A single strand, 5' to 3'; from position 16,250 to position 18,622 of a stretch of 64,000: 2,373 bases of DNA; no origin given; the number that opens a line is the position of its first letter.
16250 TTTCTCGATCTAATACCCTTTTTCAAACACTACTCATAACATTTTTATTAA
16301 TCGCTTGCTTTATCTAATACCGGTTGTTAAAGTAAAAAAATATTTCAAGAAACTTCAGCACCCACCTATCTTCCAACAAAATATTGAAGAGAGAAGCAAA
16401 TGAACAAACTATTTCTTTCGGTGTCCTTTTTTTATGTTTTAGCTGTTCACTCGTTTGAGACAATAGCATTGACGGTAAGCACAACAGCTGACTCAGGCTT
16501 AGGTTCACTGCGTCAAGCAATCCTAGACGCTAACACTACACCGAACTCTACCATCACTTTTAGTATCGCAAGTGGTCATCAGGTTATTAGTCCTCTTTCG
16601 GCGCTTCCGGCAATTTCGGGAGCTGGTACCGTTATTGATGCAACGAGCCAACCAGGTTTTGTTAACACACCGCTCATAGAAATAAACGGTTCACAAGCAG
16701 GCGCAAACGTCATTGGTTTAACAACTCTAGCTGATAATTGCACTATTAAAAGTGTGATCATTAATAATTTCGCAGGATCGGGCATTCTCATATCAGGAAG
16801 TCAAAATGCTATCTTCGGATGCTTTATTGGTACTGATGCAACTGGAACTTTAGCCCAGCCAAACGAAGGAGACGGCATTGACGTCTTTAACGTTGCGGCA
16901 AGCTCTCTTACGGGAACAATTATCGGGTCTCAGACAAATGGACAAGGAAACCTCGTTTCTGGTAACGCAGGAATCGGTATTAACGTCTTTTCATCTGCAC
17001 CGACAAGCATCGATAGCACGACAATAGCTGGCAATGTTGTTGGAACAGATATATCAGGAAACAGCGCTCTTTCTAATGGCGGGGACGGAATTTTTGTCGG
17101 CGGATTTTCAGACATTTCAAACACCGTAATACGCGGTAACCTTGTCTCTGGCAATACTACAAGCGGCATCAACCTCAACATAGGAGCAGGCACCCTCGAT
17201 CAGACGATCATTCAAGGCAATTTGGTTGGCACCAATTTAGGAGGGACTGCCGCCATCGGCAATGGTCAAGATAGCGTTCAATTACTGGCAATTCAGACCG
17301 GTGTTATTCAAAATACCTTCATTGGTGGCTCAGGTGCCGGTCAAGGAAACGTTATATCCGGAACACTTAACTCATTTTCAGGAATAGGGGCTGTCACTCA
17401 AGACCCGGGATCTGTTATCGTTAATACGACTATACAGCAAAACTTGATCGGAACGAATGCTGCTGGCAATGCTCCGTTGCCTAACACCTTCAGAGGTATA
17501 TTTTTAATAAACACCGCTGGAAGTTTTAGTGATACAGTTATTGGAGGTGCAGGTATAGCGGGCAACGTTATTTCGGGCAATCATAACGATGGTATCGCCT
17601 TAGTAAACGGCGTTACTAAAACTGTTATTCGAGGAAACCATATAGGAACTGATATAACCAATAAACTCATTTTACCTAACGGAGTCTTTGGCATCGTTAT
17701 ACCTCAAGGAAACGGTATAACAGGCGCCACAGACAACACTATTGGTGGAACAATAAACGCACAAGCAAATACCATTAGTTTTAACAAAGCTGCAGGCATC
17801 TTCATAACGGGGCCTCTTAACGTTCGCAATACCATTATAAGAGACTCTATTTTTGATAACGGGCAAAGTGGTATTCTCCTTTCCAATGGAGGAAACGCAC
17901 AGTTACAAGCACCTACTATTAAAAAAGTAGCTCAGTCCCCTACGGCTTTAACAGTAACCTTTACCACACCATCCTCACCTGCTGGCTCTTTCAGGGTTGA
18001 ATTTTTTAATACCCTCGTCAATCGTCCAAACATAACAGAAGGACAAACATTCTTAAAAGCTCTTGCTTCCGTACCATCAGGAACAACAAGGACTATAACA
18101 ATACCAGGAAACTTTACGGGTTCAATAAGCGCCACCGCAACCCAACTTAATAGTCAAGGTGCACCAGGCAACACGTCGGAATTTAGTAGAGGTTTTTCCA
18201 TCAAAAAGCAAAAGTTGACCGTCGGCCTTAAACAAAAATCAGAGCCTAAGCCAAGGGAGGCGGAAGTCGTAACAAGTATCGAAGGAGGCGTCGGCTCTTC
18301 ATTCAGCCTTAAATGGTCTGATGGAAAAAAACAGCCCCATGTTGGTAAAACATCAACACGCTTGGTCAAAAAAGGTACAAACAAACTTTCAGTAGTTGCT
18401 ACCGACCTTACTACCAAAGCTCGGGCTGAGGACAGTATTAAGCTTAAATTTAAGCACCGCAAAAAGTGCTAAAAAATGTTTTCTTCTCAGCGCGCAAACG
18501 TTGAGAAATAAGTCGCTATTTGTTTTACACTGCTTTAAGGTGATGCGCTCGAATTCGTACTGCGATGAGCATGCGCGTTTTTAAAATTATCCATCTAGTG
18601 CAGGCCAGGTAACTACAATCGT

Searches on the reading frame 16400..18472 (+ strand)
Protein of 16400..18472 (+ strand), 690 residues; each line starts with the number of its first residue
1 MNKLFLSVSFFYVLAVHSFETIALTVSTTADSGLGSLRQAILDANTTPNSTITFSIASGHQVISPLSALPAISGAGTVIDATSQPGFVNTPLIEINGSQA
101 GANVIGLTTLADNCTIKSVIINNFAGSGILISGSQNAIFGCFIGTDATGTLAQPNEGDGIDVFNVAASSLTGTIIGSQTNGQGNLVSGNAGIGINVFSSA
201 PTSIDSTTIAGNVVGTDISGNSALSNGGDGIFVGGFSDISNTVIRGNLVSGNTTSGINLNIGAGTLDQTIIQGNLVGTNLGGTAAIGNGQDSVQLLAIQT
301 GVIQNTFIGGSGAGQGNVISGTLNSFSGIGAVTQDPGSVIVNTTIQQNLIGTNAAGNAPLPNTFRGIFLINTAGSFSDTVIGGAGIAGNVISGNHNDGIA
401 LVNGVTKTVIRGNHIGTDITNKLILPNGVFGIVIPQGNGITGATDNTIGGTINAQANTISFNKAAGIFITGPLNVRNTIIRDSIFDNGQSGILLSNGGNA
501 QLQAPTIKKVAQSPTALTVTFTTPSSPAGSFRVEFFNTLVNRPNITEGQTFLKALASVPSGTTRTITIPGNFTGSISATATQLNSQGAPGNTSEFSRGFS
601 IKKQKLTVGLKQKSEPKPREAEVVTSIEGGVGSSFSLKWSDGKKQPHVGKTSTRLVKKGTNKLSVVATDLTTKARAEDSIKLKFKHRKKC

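Call 25: search_protein_families(library=pfam, proteins=[window:16400-18472:+], max_evalue=0.0001)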
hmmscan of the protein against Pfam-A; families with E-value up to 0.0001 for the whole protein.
window:16400-18472:+ (690 aa): 1 family
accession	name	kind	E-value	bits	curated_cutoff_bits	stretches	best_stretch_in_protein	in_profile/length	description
PF13229.12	Beta_helix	-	6.4e-08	32.8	25.9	0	112-280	9-138/158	Right handed beta helix region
